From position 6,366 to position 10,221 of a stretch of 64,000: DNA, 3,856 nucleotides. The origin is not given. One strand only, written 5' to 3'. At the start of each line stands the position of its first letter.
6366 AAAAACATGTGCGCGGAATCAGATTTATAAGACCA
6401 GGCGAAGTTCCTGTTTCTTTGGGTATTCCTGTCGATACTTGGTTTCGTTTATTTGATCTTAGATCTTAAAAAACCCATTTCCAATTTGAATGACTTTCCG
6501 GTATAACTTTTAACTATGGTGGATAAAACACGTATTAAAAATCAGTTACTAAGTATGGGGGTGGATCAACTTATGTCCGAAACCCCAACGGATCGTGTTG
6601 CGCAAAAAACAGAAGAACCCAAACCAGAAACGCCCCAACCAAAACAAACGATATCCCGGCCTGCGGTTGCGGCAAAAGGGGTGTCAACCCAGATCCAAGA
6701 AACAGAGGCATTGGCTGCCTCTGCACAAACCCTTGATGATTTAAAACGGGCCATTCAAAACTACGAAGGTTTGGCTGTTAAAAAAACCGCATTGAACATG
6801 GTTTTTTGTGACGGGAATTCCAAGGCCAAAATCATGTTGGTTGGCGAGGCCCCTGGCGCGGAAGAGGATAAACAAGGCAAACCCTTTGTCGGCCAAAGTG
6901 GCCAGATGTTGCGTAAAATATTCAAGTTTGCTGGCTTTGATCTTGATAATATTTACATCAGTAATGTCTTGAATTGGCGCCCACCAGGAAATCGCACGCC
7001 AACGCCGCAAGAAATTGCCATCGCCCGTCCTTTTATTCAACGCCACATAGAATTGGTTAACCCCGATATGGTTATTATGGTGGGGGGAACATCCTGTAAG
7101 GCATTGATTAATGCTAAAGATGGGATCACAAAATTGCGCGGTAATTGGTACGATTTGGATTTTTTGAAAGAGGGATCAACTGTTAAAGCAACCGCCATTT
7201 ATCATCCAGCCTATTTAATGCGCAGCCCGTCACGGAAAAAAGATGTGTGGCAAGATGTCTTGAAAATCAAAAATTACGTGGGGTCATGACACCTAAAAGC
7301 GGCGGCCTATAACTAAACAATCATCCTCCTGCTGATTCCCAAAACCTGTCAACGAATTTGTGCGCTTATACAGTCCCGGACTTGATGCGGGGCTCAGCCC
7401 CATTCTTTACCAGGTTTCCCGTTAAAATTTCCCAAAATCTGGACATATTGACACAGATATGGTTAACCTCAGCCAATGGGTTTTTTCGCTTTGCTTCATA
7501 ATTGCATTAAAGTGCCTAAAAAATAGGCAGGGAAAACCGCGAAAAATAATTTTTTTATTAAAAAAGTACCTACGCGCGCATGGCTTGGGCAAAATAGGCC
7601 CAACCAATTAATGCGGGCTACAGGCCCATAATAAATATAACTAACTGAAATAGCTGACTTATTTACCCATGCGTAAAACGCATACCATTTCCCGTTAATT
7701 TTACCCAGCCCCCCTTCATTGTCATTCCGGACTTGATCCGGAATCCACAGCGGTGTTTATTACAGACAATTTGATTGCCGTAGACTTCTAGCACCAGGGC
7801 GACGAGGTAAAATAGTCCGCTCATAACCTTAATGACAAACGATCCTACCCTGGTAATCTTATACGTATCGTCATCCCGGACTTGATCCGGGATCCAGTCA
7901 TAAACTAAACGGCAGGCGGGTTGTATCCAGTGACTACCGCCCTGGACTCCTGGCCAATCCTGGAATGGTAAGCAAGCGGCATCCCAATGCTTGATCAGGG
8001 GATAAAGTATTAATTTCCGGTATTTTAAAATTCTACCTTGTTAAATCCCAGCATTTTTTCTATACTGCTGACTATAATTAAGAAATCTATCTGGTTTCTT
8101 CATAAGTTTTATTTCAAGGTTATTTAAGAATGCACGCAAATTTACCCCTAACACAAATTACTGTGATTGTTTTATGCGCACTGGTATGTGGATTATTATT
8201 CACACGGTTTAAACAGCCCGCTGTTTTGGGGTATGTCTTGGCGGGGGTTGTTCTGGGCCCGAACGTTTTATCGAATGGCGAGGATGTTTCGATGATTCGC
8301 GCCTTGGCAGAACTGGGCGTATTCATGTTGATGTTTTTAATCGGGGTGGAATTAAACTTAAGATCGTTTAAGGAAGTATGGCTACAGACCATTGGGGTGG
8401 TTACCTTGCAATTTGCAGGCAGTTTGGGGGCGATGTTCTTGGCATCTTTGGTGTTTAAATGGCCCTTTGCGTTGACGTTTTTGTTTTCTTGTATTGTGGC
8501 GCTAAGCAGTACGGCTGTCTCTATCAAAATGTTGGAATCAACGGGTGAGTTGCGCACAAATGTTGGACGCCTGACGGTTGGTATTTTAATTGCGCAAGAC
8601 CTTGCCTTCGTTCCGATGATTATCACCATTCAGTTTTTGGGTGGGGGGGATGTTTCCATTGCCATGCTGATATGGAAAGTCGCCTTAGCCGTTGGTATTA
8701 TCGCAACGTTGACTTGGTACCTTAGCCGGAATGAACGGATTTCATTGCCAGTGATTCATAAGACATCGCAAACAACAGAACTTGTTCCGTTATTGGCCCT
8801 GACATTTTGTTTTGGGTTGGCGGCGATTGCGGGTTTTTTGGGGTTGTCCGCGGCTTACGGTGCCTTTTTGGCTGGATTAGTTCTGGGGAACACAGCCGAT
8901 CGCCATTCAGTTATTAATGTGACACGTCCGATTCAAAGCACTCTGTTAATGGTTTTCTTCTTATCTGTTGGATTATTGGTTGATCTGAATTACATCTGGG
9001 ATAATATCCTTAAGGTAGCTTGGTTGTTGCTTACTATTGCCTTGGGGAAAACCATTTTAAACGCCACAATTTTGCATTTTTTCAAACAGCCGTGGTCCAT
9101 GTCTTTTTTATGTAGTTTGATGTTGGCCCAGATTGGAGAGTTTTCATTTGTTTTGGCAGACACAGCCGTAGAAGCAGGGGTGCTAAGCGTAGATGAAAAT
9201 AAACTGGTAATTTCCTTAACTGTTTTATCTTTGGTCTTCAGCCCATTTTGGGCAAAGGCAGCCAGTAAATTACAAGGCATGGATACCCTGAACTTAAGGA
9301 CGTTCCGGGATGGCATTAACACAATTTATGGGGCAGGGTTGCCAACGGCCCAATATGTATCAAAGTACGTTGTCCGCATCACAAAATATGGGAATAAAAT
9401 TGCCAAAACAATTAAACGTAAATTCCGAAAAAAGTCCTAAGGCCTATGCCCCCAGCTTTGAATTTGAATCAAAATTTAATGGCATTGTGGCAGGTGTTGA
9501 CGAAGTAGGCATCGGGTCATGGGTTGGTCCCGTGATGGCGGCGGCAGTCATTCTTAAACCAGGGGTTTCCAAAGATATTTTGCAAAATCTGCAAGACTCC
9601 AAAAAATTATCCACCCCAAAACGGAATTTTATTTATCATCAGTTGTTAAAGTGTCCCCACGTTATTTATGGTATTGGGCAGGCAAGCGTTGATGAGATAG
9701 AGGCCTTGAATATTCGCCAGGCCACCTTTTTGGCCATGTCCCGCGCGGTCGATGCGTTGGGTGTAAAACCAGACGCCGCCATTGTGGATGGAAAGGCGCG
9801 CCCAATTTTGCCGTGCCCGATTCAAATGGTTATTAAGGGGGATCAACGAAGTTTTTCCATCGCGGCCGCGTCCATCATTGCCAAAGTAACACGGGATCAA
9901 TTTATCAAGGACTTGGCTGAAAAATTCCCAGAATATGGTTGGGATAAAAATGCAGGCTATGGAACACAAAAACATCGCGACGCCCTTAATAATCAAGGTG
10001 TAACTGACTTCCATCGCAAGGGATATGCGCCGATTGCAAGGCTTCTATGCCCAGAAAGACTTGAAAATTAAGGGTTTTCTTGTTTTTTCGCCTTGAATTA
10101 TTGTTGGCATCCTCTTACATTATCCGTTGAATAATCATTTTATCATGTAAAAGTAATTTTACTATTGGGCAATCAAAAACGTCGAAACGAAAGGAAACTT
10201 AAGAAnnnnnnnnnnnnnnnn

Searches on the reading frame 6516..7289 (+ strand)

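Call 78: search_protein_families(library=pfam, proteins=[window:6516-7289:+], max_evalue=0.0001)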
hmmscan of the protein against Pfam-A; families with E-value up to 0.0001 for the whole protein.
window:6516-7289:+ (257 aa): 1 family
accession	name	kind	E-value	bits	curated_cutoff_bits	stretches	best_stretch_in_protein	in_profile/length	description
PF03167.25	UDG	-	5.4e-33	114.5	24.3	1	99-247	3-139/141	Uracil DNA glycosylase superfamily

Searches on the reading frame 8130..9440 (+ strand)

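Call 17: search_protein_families(library=pfam, proteins=[window:8130-9440:+], max_evalue=0.00001)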
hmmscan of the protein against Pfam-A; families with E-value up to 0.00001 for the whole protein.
window:8130-9440:+ (436 aa): 1 family
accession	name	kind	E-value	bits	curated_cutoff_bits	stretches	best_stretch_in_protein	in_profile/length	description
PF00999.27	Na_H_Exchanger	-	6e-49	167.3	26.2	1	15-374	2-373/375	Sodium/hydrogen exchanger, transmembrane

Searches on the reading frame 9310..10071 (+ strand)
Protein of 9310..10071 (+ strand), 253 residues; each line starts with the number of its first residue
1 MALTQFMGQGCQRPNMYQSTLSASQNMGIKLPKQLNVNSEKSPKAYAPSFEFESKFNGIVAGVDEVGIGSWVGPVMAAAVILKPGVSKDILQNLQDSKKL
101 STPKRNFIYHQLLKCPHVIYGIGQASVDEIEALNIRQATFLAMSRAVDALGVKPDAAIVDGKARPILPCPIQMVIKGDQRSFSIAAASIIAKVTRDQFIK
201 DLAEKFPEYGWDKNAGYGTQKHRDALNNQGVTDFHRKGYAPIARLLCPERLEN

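Call 78: search_protein_families(library=pfam, proteins=[window:9310-10071:+], max_evalue=0.0001)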
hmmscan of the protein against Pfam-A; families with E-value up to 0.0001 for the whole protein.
window:9310-10071:+ (253 aa): 1 family
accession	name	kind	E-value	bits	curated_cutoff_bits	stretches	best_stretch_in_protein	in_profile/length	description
PF01351.25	RNase_HII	-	1e-41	143.5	25.8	1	61-240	1-197/199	Ribonuclease HII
